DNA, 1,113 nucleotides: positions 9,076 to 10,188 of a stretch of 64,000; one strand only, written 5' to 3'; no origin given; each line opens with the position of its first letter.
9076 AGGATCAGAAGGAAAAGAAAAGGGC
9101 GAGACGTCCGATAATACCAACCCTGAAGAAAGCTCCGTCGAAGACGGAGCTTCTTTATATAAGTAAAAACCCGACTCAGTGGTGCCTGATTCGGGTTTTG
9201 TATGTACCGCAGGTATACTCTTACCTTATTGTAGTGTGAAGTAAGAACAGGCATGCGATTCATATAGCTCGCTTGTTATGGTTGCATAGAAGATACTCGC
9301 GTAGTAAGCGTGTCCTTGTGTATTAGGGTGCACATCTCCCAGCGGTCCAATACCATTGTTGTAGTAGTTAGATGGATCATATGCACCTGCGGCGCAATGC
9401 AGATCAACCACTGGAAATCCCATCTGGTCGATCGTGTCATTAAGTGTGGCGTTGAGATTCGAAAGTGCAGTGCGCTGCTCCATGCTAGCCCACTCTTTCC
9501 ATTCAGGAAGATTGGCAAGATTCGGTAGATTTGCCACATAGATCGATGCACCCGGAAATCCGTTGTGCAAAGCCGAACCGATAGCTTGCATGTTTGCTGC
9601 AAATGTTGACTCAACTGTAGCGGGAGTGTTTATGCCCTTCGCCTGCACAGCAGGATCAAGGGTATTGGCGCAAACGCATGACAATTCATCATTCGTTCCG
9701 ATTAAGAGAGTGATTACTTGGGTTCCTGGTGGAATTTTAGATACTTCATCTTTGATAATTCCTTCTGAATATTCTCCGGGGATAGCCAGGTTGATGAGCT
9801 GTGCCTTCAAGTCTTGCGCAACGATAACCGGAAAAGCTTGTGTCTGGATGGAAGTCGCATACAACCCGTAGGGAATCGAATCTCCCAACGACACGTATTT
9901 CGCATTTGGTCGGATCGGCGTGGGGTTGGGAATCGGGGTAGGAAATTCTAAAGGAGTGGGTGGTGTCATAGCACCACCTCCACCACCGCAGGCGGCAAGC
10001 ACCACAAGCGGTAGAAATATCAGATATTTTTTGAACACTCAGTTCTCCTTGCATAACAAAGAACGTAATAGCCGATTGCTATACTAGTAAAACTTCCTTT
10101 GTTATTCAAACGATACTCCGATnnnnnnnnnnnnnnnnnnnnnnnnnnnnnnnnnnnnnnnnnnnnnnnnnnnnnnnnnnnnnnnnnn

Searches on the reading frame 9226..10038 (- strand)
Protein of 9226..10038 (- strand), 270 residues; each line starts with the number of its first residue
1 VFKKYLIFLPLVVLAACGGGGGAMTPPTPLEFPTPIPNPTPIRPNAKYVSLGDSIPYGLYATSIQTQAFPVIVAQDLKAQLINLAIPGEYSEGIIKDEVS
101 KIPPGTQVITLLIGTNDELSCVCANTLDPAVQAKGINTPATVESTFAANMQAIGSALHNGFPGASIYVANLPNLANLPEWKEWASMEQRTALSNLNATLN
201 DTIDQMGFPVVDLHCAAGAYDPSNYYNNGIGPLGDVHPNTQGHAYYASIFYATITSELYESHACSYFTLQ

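Call 54: search_protein_families(library=pfam, max_evalue=0.01, proteins=[window:9226-10038:-])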
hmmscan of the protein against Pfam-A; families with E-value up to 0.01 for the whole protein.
window:9226-10038:- (270 aa): 2 families
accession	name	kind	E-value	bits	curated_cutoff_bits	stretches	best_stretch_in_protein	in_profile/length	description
PF13472.12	Lipase_GDSL_2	-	4.5e-18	66.8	32.9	1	51-244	2-177/178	GDSL-like Lipase/Acylhydrolase family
PF00657.28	Lipase_GDSL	-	1.4e-09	38.8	23.6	1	49-248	2-206/208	GDSL-like Lipase/Acylhydrolase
